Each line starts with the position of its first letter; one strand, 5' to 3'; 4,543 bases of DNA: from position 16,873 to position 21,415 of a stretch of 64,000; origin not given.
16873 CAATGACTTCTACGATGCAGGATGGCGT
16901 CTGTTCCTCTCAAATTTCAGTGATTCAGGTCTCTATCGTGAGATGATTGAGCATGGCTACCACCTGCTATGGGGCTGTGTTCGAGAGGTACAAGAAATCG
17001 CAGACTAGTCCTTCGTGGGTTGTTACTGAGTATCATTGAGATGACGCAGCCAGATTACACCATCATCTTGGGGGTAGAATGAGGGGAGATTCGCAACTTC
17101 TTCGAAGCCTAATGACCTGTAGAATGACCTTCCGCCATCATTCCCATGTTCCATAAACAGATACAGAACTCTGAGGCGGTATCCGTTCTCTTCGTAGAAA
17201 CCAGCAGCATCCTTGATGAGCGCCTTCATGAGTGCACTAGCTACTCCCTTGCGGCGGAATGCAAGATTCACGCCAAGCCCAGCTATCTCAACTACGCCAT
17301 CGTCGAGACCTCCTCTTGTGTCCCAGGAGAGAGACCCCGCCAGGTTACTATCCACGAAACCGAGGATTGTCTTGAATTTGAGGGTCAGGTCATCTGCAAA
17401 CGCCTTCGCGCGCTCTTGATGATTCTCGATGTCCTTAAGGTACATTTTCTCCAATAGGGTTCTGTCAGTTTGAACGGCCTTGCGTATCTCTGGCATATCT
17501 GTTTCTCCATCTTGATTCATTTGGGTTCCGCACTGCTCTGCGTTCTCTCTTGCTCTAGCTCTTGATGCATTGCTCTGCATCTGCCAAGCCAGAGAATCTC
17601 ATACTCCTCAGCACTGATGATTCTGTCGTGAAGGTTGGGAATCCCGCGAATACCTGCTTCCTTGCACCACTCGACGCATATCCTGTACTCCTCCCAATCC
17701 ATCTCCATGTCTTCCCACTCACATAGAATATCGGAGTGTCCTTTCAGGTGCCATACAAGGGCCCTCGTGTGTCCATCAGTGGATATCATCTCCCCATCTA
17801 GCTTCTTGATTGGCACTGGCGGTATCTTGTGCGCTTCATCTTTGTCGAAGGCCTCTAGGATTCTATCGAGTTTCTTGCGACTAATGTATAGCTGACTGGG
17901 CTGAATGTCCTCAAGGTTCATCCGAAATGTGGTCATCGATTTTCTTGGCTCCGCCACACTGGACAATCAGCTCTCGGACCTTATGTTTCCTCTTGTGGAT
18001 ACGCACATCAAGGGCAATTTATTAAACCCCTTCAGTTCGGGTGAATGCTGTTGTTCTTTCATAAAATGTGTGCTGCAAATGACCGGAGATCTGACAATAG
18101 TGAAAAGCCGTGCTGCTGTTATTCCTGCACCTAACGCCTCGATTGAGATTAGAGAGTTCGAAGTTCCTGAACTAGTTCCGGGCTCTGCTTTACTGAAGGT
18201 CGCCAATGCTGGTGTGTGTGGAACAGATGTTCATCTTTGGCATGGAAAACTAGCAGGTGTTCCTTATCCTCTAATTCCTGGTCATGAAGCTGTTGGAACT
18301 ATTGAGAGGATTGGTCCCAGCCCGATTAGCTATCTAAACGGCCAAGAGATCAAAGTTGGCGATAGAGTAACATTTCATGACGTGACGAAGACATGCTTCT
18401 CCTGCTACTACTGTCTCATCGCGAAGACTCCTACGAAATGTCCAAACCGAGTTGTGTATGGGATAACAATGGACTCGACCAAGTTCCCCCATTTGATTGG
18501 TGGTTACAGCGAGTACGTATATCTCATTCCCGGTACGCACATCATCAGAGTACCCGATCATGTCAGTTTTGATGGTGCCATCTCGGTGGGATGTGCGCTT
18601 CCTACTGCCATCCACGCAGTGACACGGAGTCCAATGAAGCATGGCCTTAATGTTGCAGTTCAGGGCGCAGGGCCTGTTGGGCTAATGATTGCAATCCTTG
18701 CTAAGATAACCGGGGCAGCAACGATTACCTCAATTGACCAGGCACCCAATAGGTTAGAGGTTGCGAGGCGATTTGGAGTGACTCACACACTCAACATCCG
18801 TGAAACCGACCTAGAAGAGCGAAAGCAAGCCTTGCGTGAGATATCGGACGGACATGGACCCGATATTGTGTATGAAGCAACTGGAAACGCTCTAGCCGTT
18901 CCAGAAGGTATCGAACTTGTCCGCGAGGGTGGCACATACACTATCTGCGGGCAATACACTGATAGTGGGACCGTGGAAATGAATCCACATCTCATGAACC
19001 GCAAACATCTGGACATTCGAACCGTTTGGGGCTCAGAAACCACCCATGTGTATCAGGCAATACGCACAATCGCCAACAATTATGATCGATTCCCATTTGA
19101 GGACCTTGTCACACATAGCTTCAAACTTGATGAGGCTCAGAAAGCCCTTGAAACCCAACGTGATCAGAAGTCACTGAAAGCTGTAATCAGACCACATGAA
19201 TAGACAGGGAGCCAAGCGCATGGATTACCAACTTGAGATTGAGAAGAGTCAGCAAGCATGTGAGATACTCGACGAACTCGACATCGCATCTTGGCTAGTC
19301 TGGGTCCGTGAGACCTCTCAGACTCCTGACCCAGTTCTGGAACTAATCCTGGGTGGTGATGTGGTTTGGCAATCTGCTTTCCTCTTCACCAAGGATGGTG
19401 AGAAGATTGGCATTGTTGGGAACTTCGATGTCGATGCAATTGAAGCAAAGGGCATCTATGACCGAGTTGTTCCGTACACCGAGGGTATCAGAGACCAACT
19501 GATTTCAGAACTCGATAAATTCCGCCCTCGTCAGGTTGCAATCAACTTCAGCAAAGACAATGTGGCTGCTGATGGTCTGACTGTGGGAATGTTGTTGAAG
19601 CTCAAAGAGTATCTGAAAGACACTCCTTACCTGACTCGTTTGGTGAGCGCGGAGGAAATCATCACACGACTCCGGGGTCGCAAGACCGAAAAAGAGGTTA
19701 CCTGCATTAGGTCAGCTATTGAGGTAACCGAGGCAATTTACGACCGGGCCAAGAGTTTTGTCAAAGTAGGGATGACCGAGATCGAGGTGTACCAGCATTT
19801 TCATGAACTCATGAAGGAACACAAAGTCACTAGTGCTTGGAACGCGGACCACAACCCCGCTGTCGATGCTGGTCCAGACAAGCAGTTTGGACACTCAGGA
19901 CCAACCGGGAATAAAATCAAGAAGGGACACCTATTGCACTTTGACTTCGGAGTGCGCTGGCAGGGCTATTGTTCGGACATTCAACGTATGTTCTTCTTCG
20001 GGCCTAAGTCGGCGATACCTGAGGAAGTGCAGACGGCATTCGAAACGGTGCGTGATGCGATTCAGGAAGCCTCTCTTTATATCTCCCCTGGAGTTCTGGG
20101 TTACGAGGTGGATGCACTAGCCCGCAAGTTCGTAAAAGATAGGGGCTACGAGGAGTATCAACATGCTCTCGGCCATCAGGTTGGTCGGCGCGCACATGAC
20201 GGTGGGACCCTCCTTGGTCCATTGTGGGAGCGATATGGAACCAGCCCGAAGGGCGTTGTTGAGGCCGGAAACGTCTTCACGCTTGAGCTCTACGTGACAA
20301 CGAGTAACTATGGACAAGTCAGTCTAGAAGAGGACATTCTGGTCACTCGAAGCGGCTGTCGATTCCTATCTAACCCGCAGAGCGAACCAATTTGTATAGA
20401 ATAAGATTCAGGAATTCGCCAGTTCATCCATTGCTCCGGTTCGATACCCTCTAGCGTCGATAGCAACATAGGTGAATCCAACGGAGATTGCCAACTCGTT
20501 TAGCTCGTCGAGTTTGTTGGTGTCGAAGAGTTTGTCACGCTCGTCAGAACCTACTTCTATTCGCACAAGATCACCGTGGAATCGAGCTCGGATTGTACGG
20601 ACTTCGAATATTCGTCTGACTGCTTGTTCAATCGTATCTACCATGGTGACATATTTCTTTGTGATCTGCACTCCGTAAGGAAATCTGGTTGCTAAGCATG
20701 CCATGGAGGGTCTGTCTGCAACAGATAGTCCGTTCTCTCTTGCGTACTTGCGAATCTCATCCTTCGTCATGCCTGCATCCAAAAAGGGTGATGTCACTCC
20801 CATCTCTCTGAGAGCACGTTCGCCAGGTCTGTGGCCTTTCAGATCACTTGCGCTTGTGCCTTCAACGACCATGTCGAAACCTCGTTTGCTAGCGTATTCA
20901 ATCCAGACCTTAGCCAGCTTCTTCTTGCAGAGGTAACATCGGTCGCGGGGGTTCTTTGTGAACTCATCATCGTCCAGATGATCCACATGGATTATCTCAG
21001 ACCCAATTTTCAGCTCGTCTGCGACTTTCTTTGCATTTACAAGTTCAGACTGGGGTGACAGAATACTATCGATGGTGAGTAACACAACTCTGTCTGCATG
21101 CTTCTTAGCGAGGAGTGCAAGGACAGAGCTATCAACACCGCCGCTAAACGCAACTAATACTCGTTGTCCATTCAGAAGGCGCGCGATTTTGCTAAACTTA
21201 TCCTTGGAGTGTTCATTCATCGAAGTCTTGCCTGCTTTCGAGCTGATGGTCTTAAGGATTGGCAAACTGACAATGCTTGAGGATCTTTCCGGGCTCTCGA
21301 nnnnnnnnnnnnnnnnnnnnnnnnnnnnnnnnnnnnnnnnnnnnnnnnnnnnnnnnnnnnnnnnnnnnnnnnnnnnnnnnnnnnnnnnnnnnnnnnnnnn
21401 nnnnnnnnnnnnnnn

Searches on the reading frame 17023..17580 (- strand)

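Call 14: search_protein_families(library=pfam, proteins=[window:17023-17580:-], max_evalue=0.0001)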
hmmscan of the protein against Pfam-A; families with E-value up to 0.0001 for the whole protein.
window:17023-17580:- (185 aa): 3 families
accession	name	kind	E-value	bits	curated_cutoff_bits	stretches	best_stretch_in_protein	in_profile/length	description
PF00583.31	Acetyltransf_1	-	1.5e-10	41.8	20.7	1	70-159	34-116/116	Acetyltransferase (GNAT) family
PF13508.13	Acetyltransf_7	-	4.6e-09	37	27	1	92-161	26-84/84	Acetyltransferase (GNAT) domain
PF13673.13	Acetyltransf_10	-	5.6e-05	23.6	23.6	0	70-163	32-111/128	Acetyltransferase (GNAT) domain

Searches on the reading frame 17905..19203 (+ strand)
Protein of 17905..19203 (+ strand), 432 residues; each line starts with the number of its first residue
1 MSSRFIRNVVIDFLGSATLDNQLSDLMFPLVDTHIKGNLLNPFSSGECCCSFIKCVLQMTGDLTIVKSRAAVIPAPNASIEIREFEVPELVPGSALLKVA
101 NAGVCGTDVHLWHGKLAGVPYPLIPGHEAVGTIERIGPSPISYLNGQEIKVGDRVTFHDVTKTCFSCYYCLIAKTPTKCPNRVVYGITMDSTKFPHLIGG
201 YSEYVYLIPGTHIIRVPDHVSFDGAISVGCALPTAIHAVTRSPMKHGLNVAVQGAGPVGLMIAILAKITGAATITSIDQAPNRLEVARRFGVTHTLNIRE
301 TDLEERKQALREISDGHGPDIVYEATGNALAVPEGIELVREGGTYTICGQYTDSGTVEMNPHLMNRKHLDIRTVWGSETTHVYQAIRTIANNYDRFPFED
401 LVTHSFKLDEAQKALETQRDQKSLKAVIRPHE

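Call 14: search_protein_families(library=pfam, proteins=[window:17905-19203:+], max_evalue=0.0001)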
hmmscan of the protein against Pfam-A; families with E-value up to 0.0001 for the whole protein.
window:17905-19203:+ (432 aa): 3 families
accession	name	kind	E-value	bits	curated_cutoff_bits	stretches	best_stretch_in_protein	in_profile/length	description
PF08240.17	ADH_N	-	6.2e-22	78.3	23.5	1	92-218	2-104/104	Alcohol dehydrogenase GroES-like domain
PF00107.32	ADH_zinc_N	-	2.3e-21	76.5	31.8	1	257-390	1-128/129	Zinc-binding dehydrogenase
PF16912.11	Glu_dehyd_C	-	9.7e-16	58.3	34.9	1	249-428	33-209/211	Glucose dehydrogenase C-terminus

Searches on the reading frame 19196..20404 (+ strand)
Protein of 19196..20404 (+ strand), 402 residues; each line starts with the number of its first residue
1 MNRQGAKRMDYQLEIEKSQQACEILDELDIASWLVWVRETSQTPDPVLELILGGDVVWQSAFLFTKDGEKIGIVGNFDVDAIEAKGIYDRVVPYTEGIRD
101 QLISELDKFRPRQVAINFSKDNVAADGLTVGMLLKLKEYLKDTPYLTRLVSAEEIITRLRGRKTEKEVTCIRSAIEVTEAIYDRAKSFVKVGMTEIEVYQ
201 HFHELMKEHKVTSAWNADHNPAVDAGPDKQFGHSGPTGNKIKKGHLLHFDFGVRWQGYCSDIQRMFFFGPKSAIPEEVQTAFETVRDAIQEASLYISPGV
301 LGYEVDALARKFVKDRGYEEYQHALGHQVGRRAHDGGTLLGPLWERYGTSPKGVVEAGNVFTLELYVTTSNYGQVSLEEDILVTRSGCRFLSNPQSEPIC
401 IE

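Call 14: search_protein_families(library=pfam, proteins=[window:19196-20404:+], max_evalue=0.0001)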
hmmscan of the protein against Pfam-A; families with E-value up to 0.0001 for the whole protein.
window:19196-20404:+ (402 aa): 1 family
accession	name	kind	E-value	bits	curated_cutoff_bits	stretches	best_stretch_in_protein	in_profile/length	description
PF00557.29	Peptidase_M24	-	3.4e-42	145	23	1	170-384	2-207/208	Metallopeptidase family M24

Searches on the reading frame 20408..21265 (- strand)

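Call 14: search_protein_families(library=pfam, proteins=[window:20408-21265:-], max_evalue=0.0001)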
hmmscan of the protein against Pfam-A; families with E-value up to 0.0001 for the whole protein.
window:20408-21265:- (285 aa): 6 families
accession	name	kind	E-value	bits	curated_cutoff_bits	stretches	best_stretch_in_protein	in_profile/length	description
PF06508.19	QueC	-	3.6e-09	36.9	22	1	36-98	2-64/210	Queuosine biosynthesis protein QueC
PF03054.22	tRNA_Me_trans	-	1.7e-07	31.6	20.6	0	34-92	1-70/202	tRNA methyl transferase HUP domain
PF01171.26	ATP_bind_3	-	3e-07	30.8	27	1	36-111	2-85/182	PP-loop family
PF00733.27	Asn_synthase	-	4.5e-07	30.3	21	1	29-94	13-79/354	Asparagine synthase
PF02540.23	NAD_synthase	-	5.9e-07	29.3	21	1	32-98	17-85/242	NAD synthase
PF00764.25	Arginosuc_synth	-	4.9e-05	23.9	27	0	35-103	1-66/162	Arginosuccinate synthase N-terminal HUP domain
